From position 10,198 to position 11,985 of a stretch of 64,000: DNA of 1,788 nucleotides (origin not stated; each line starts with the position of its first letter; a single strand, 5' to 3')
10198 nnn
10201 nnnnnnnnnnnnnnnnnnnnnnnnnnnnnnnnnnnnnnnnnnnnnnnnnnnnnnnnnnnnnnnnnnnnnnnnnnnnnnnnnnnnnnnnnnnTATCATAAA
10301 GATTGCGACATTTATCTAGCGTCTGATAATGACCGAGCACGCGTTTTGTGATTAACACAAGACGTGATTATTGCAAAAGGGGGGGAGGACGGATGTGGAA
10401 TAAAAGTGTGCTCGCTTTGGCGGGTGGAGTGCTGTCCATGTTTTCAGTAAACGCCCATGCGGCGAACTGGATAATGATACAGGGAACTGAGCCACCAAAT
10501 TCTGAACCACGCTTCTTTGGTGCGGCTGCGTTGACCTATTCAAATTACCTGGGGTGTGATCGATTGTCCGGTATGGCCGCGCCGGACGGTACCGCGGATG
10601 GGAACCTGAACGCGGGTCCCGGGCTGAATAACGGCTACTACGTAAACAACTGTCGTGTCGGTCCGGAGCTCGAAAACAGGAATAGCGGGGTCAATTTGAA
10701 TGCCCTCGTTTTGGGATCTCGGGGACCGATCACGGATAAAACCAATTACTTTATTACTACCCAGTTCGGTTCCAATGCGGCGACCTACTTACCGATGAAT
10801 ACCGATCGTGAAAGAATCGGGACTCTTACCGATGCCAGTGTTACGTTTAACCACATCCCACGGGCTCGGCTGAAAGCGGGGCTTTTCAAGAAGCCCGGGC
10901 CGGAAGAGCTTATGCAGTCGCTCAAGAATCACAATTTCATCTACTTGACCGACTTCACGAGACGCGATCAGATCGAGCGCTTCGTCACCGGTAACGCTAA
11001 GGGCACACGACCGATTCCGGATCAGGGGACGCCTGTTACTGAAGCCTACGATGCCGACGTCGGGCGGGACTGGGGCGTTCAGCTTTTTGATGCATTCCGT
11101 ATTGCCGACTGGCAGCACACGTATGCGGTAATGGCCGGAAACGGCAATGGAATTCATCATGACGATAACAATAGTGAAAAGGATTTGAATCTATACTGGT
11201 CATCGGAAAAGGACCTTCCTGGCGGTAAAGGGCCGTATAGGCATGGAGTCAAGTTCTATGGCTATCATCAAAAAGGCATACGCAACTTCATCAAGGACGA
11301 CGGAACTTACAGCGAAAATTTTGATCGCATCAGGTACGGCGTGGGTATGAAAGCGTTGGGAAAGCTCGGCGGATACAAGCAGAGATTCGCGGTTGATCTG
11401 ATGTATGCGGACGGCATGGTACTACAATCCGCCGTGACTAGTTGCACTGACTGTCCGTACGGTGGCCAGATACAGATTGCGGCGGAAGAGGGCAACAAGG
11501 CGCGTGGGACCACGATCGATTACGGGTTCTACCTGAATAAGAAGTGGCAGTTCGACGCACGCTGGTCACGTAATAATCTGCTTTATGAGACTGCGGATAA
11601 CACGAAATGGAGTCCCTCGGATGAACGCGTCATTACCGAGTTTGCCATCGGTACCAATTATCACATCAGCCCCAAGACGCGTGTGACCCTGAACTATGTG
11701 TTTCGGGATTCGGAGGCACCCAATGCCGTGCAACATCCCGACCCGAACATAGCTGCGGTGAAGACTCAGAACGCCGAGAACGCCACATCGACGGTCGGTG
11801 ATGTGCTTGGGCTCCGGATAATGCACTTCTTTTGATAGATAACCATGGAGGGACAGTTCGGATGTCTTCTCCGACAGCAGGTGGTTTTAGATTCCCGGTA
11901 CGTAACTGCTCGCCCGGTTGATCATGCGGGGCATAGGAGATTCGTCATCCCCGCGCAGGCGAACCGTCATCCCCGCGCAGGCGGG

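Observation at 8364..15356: Candidate undescribed system: an ECF-controlled, porin-equipped second Sox module (sigma/anti-sigma/periplasmic sensor, porin, cyt c', SoxYZ, SoxXA)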

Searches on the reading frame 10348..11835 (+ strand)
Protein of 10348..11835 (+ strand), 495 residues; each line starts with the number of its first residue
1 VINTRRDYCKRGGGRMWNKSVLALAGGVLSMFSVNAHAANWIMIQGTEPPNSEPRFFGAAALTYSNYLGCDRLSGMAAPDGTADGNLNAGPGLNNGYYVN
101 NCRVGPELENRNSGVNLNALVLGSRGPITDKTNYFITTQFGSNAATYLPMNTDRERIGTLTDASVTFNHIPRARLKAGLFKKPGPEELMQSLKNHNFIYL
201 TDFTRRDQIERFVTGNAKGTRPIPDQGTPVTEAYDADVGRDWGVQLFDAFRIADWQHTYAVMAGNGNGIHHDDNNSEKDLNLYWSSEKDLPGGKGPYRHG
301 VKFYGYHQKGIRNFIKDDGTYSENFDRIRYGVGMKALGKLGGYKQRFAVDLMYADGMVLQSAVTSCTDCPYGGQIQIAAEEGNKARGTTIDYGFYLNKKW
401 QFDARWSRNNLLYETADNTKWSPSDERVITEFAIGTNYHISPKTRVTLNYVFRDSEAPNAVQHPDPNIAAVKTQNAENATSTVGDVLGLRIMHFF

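Call 3: search_protein_families(library=pfam, proteins=[window:10348-11835:+], max_evalue=0.01)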
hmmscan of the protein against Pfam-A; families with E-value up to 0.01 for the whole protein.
window:10348-11835:+ (495 aa): 0 families

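Call 4: search_protein_families(library=ncbifam, proteins=[window:10348-11835:+], max_evalue=0.01)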
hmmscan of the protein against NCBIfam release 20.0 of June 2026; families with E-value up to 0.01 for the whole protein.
window:10348-11835:+ (495 aa): 0 families

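Call 8: find_homologous_proteins(query=window:10348-11835:+, max_evalue=0.001)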
Query window:10348-11835:+ (495 aa): 281 proteins with E <= 0.001 among 8000 candidates; the best 120 are listed.
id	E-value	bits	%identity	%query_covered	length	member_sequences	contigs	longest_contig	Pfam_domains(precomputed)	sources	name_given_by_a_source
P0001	9.5e-265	897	77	97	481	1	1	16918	-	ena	-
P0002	1.1e-229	782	69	97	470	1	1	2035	-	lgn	-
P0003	2.8e-213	728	68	93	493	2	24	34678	-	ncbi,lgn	-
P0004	2.1e-210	718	66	93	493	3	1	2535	-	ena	-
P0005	1.1e-209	716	64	96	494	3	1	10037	-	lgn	-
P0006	3.6e-209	714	66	95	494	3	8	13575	-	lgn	-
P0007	1.1e-206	706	63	96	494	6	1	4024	-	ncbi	-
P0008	1.1e-205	703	64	95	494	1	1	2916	-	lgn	-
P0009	1.9e-204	699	63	96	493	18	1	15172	-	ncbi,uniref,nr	ncbi:hypothetical protein [Sedimenticola sp.]|uniref:hypothetical protein n=1 Tax=Sedimenticola sp. 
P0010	6.3e-200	684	61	97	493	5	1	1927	-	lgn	-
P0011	1.7e-191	656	61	97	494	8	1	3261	-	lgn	-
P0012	3.2e-190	652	60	97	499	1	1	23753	-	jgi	jgi:hypothetical protein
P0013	1.4e-187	643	60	95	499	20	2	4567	-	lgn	-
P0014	3.1e-185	635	59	96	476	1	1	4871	-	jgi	-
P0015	9.0e-170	584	57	95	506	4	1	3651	-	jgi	jgi:hypothetical protein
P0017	7.4e-165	568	55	96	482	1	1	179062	-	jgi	jgi:hypothetical protein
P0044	3.3e-151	523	53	93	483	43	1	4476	PF07396.18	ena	-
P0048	4.3e-150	519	53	93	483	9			PF07396.18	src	-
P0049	7.6e-150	518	52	97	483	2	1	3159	PF07396.18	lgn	-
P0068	1.4e-143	498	50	93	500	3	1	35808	PF07396.18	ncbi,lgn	-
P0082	1.9e-132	461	47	92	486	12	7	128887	-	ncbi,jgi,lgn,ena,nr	ncbi:MAG: hypothetical protein ABS56_17845 [Lautropia sp. SCN 69-89]|nr:MAG: hypothetical protein AB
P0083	2.6e-130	454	47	95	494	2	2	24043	PF07396.18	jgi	jgi:hypothetical protein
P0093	8.3e-109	383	42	95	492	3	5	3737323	-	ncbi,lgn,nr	ncbi:MAG: hypothetical protein MRK00_13680 [Nitrosomonas sp.]|nr:hypothetical protein [Nitrosomonas 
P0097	2.8e-104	368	42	97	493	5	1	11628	PF07396.18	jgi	jgi:hypothetical protein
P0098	9.8e-104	366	43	92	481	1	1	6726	PF07396.18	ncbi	-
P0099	1.3e-103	366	43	92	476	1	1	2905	PF07396.18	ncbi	-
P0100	1.3e-103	366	42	96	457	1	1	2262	PF07396.18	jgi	jgi:hypothetical protein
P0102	1.2e-99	353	42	94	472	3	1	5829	PF07396.18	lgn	-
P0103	1.8e-99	352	41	96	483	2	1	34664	PF07396.18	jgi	-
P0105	9.6e-99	350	40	94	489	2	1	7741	PF07396.18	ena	-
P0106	1.6e-98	349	41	98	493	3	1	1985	PF07396.18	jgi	-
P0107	2.0e-98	349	40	96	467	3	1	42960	PF07396.18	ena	-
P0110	8.0e-97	343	40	97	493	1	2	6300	PF07396.18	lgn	-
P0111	8.5e-97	343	41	96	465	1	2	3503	PF07396.18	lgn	-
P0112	8.6e-97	343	40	95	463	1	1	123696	PF07396.18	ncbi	-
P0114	2.8e-96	342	40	96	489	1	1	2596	PF07396.18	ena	-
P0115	3.0e-96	342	40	97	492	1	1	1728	PF07396.18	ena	-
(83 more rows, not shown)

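Call 9: find_encoding_contigs(protein=P0003, flank=10000, max_places=2)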
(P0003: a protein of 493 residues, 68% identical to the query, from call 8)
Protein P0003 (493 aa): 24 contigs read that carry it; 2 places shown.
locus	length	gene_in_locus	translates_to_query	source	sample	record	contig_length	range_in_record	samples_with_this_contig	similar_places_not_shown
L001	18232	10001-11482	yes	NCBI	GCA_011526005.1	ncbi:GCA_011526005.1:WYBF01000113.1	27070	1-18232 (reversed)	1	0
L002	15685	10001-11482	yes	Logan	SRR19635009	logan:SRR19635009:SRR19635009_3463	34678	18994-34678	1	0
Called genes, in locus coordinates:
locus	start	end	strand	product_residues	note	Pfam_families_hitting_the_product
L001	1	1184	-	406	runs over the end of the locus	PF04413:Glycos_transf_N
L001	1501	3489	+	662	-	PF25800:FimV_N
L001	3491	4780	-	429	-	PF02321:OEP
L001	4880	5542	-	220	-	PF01135:PCMT, PF13489:Methyltransf_23, PF13847:Methyltransf_31 (weak), PF08241:Methyltransf_11 (weak), PF08242:Methyltransf_12 (weak), PF13649:Methyltransf_25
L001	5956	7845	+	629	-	PF13667:ThiC-associated, PF01964:ThiC_Rad_SAM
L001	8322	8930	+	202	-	PF07638:Sigma70_ECF (weak), PF04542:Sigma70_r2, PF04545:Sigma70_r4, PF08281:Sigma70_r4_2, PF22233:PhyR_sigma-like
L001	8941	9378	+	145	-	PF13490:zf-HC2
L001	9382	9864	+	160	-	PF13801:Metal_resist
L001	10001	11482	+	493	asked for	-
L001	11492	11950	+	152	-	PF13442:Cytochrome_CBB3 (weak), PF00034:Cytochrom_C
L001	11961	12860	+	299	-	PF21342:SoxA-TsdA_cyt-c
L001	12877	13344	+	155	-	PF13501:SoxY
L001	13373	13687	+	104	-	PF08770:SoxZ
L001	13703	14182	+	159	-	-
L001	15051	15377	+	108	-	PF01206:TusA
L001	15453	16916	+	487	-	PF04143:Sulf_transp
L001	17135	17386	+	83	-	PF01206:TusA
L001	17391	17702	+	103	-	-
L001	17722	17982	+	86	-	-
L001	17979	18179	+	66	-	-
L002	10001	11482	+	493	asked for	-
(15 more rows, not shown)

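Call 10: find_encoding_contigs(protein=P0017, flank=10000, max_places=1)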
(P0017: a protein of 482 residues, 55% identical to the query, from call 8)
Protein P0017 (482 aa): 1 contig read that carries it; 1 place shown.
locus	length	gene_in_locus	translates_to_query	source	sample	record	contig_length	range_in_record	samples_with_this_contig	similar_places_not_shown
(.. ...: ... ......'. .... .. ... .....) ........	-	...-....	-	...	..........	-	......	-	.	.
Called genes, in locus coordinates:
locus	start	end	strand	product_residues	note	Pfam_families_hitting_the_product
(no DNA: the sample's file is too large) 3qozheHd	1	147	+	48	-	?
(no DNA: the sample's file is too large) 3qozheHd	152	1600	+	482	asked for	-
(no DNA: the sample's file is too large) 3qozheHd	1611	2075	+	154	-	PF00034:Cytochrom_C (weak), PF13442:Cytochrome_CBB3 (weak)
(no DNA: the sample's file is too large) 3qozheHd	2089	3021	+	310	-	PF21342:SoxA-TsdA_cyt-c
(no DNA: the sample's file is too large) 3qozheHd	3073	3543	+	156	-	PF13501:SoxY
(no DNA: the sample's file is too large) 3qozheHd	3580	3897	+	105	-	PF08770:SoxZ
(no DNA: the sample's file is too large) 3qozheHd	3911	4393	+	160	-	-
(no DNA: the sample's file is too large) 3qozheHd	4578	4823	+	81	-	-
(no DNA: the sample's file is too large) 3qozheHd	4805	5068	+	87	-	-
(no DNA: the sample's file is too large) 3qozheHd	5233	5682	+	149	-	-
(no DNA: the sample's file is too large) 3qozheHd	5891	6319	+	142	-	-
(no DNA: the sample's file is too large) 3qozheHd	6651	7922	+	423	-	-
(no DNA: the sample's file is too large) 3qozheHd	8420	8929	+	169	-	-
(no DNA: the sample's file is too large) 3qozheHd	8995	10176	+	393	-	PF01053:Cys_Met_Meta_PP, PF01212:Beta_elim_lyase (faint)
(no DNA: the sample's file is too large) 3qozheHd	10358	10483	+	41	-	-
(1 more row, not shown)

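Call 11: find_encoding_contigs(protein=P0082, flank=10000, max_places=1)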
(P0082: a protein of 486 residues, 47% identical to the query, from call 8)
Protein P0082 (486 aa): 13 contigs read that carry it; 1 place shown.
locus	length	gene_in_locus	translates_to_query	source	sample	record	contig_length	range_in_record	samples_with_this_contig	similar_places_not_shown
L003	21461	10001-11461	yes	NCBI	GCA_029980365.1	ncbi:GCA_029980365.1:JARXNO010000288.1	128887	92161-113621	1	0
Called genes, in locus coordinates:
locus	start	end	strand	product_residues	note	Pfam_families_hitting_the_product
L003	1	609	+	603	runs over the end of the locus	PF02653:BPD_transp_2, PF00005:ABC_tran, PF12399:BCA_ABC_TP_C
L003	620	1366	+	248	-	PF00005:ABC_tran, PF13555:AAA_29 (weak), PF13304:AAA_21 (faint)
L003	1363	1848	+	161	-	PF22381:Staph_reg_Sar_Rot, PF12802:MarR_2, PF01047:MarR, PF13412:HTH_24 (faint), PF13463:HTH_27 (weak)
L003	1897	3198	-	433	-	PF03600:CitMHS, PF06808:DctM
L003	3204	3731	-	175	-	PF04290:DctQ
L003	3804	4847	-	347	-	PF03480:DctP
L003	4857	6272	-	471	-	PF20695:UbiD_N, PF01977:UbiD, PF20696:UbiD_C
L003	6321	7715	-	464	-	PF00672:HAMP, PF26769:HAMP_PhoQ (weak), PF00512:HisKA, PF13581:HATPase_c_2 (weak), PF02518:HATPase_c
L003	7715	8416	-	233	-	PF00072:Response_reg, PF00486:Trans_reg_C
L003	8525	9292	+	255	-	PF11845:Tll0287-like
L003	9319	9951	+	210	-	PF01322:Cytochrom_C_2 (weak)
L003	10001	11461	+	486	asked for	-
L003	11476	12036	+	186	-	PF00034:Cytochrom_C, PF13442:Cytochrome_CBB3 (weak)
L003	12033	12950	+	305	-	PF21342:SoxA-TsdA_cyt-c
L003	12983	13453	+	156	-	PF13501:SoxY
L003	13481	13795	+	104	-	PF08770:SoxZ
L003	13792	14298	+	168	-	-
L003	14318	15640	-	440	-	PF00563:EAL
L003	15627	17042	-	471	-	PF11871:DUF3391, PF13487:HD_5, PF01966:HD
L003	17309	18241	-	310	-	PF01758:SBF (weak)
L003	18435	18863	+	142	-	PF02566:OsmC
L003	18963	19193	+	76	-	PF11534:HTHP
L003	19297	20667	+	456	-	PF00209:SNF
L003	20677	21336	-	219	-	-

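Call 13: find_related_loci(query=A1, collection=genome_contigs, flank=10000)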
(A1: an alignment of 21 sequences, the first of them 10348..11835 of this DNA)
Query A1 (495 aa) in genome_contigs; peptide patterns used: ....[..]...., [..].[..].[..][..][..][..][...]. (x = any residue, [..] = any of these).
88 stretches matched a pattern; 79 encode a relative of the query (tblastn E <= 1e-3); 78 distinct loci.
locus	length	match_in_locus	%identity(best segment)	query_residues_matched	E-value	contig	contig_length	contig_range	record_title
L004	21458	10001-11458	65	24-495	0e+0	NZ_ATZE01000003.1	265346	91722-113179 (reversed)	Sedimenticola selenatireducens DSM 17993 A3GODRAFT_scaffold_2.3_C, whole genome shotgun sequence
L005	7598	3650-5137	63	13-495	0e+0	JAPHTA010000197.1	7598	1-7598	MAG: Sedimenticola sp. isolate N3S-Bin_9 c_000000667986, whole genome shotgun sequence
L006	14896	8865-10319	60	25-495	0e+0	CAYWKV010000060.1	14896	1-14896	MAG TPA_asm: uncultured Gammaproteobacteria bacterium isolate SRP144015_co1_99 genome assembly, contig: NODE_1935_length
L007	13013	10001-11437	54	28-495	2e-164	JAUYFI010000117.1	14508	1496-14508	MAG: Sulfurisoma sp. isolate C21_maxbin.025_sub C21_k141_303807, whole genome shotgun sequence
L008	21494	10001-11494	51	14-495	8e-163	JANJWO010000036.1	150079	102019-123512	MAG: Hydrogenophilaceae bacterium isolate RS261_metabat.bin.26 RS261_k141_291271, whole genome shotgun sequence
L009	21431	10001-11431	54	8-495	1e-161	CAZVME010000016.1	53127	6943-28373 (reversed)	MAG TPA_asm: uncultured Gammaproteobacteria bacterium isolate SRP167671_co2_216 genome assembly, contig: NODE_796_length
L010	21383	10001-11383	53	37-495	9e-155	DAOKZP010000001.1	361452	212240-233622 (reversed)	MAG TPA_asm: Thiobacillaceae bacterium isolate AMR_MDS_0053 NODE_13_length_361452_cov_13.952855, whole genome shotgun se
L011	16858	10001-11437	50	36-495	2e-152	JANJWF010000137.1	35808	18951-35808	MAG: Thiobacillus sp. isolate RC343_metabat.bin.22 RC343_k141_142695, whole genome shotgun sequence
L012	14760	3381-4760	52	38-495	1e-151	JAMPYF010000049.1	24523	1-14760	MAG: Sulfuritalea sp. isolate R2F_R2FSRR_metabat.66 R2F_C1010, whole genome shotgun sequence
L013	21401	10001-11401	51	31-495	1e-150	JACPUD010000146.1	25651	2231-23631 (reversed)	MAG: Rhodocyclales bacterium isolate NC_groundwater_749_Ag_S-0.1um_64_25 JBCH_GD18_4_SO1_S176_scaffold_1002419, whole ge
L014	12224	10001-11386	53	36-495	3e-149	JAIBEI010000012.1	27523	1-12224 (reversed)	MAG: Thiobacillus sp. isolate A191_metabat.bin.2 A191_k141_661, whole genome shotgun sequence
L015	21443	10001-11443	49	18-495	7e-148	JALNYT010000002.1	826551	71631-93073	MAG: Sulfuritalea sp. isolate SO_2017_GW1 bin 197 NODE_34_length_826551_cov_16.695253_OW334_2017, whole genome shotgun s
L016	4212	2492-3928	49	19-495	5e-150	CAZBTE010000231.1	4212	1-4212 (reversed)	MAG TPA_asm: uncultured Limnobacter sp. isolate binchicken_co350_137 genome assembly, contig: NODE_21780_length_4212_cov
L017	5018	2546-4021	47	10-495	2e-147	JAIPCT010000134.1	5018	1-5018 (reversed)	MAG: Burkholderiaceae bacterium isolate Tobar2m-G30 Tobar13-5m-C16537, whole genome shotgun sequence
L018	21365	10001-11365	49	36-495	3e-144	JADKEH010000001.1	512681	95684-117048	MAG: Candidatus Rhodoferax randersensis isolate Rand_18-Q3-R56-63_BAT3C.105_sub tig00000810-10-5123480, whole genome sho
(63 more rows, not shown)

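Call 42: search_protein_families(library=ncbifam, proteins=[L003:6321-7715:-, L003:7715-8416:-, L003:8525-9292:+, L003:9319-9951:+, L003:13792-14298:+], max_evalue=0.001)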
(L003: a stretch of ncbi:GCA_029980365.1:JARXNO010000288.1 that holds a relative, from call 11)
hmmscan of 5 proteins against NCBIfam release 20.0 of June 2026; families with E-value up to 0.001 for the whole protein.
L003:6321-7715:- (464 aa): 80 families (the best 25 are shown)
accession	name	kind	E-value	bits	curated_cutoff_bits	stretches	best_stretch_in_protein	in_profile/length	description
NF007004.0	PRK09467.1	equivalog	1.3e-69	235.2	415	1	3-435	8-437/440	two-component system sensor histidine kinase EnvZ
NF007007.0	PRK09470.1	equivalog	2.2e-47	162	486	1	148-435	169-460/463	envelope stress sensor histidine kinase CpxA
NF007898.0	PRK10604.1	equivalog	1.1e-44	153.3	478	1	150-436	136-425/433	two-component system sensor histidine kinase RstB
NF045900.1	HisKinCpxALeg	equivalog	8.2e-38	130.3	800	1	148-433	149-450/451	two-component system sensor histidine kinase CpxA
NF040691.1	MtrAB_MtrB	equivalog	1.7e-36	126.3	450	1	154-434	196-492/507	MtrAB system histidine kinase MtrB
NF041832.1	near_NosP_CTERM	subfamily_domain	9.1e-32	110.5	400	1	227-443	7-234/370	NahK/ErcS family hybrid sensor histidine kinase/response regulator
NF012226.0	AdeS_HK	equivalog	1.9e-31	109.5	500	1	149-417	58-337/353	two-component sensor histidine kinase AdeS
NF012163.2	BaeS_SmeS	equivalog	1.9e-30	106.2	500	1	152-426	165-450/457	sensor histidine kinase efflux regulator BaeS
TIGR01386.1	cztS_silS_copS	subfamily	2.3e-29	102.7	292.55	2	286-423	318-447/457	heavy metal sensor histidine kinase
TIGR02966.1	phoR_proteo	equivalog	9.6e-29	100.4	334.2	1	219-426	106-327/333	phosphate regulon sensor histidine kinase PhoR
NF008312.0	PRK11100.1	equivalog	2e-28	99.4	356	1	158-434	189-474/477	two-component system sensor histidine kinase CreC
NF008025.0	PRK10755.1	equivalog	1e-27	96.8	314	1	161-433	77-355/362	two-component system sensor histidine kinase PmrB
NF046044.1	PnpS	equivalog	1.6e-27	96.5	400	1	222-433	165-390/390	two-component system histidine kinase PnpS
NF058527.1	HistKinChvGCaul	equivalog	1.4e-26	93.3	740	1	152-426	228-521/535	two-component sensor histidine kinase ChvG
NF007837.0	PRK10549.1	equivalog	3.3e-26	92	603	1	148-436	161-460/466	envelope stress sensor histidine kinase BaeS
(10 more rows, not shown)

L003:7715-8416:- (233 aa): 90 families (the best 25 are shown)
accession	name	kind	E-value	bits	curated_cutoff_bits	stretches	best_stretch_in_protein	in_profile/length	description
NF007005.1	PRK09468.1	equivalog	1.5e-77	260.2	331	1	7-230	5-234/237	osmolarity response regulator transcription factor OmpR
NF040689.1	MtrAB_MtrA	equivalog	1.8e-58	197.5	300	1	8-225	1-216/219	MtrAB system response regulator MtrA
TIGR02154.1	PhoB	equivalog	2.2e-58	197.2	296.2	1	7-228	4-226/226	phosphate regulon transcriptional regulator PhoB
NF045944.1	ResRegRpaBCyano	equivalog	1.1e-54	185.3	330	1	9-227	1-227/229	response regulator transcription factor RpaB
NF008034.0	PRK10766.1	equivalog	4e-52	177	275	1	7-228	4-227/231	two-component system response regulator TorR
NF007982.1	PRK10710.1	equivalog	3.1e-51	174.2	380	1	7-227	9-227/235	envelope stress response regulator BaeR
NF010430.0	PRK13856.1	equivalog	4.4e-50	170.6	344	1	8-228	4-228/241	two-component response regulator VirG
NF040534.1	resp_reg_YycF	equivalog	4.9e-50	169.9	340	1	7-226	2-226/231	response regulator YycF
NF008296.0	PRK11083.1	equivalog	2.1e-49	168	273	1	7-226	5-224/228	two-component system response regulator CreB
NF041733.1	resp_reg_CseB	equivalog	2.3e-48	164.5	350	1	7-226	2-225/228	two-component system response regulator CseB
NF053854.1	RespRegPhoBBctds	equivalog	3.9e-48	163.8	270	1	8-227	1-224/225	two-component system response regulator PhoB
NF008199.0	PRK10955.1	equivalog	1.2e-45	156.3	341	1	7-227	3-228/232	envelope stress response regulator transcription factor CpxR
NF007546.0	PRK10161.1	equivalog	2.8e-45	154.7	471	1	7-228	4-226/229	phosphate response regulator transcription factor PhoB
NF008378.0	PRK11173.1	equivalog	4.7e-44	150.5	334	1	7-228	5-233/238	two-component system response regulator ArcA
NF007977.0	PRK10701.1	equivalog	4.7e-40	137.6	330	1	7-231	3-237/241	two-component system response regulator RstA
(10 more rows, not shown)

L003:8525-9292:+ (255 aa): 0 families

L003:9319-9951:+ (210 aa): 0 families

L003:13792-14298:+ (168 aa): 0 families

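Call 43: search_solved_structures(query=A1, max_evalue=1)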
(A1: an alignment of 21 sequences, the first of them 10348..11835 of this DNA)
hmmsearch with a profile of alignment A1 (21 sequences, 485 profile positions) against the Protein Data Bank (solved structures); distinct sequences matched with E-value up to 1: 5.
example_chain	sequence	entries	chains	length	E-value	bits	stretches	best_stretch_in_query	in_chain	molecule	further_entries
9nij_A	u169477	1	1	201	0.61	11.7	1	267-327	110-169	NcdE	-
9nil_A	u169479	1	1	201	0.61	11.7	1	267-327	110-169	NcdE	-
2a5v_A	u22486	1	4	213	0.67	11.6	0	279-368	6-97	CARBONIC ANHYDRASE (CARBONATE DEHYDRATASE) (CARBONIC DEHYDRATASE)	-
1ym3_A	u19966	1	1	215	0.68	11.6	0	279-368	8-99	CARBONIC ANHYDRASE (CARBONATE DEHYDRATASE) (CARBONIC DEHYDRATASE)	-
9nim_A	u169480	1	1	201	0.73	11.5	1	267-326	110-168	NcdE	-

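Call 45: find_encoding_contigs(protein=P0093, flank=7000, max_places=1)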
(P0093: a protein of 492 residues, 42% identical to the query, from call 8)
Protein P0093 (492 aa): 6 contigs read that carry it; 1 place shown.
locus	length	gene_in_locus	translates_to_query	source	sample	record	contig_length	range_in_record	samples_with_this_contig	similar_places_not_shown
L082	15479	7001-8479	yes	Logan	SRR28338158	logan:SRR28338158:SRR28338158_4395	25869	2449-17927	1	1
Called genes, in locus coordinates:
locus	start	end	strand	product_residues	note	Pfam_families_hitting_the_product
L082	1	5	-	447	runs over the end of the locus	PF00990:GGDEF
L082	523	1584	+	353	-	PF01208:URO-D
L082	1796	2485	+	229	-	PF00072:Response_reg, PF00486:Trans_reg_C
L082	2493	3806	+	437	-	PF00512:HisKA, PF02518:HATPase_c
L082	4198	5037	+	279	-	PF02517:Rce1-like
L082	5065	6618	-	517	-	PF00413:Peptidase_M10, PF00353:HemolysinCabind (weak)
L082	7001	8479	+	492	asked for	-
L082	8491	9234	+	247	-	-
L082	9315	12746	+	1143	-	PF03707:MHYT, PF17149:CHASE5, PF13426:PAS_9 (weak), PF00512:HisKA, PF02518:HATPase_c, PF00072:Response_reg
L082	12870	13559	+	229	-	PF13484:Fer4_16 (faint), PF04060:FeS, PF12837:Fer4_6 (weak), PF13187:Fer4_9 (weak), PF13237:Fer4_10, PF00037:Fer4, PF12838:Fer4_7 (weak), PF14697:Fer4_21, +1 more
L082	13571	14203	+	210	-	PF00730:HhH-GPD, PF00633:HHH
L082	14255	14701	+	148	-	PF08897:DUF1841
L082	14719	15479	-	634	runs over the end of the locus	PF08378:NERD, PF00580:UvrD-helicase (faint), PF01443:Viral_helicase1 (faint), PF13245:AAA_19 (faint), PF13361:UvrD_C, PF13538:UvrD_C_2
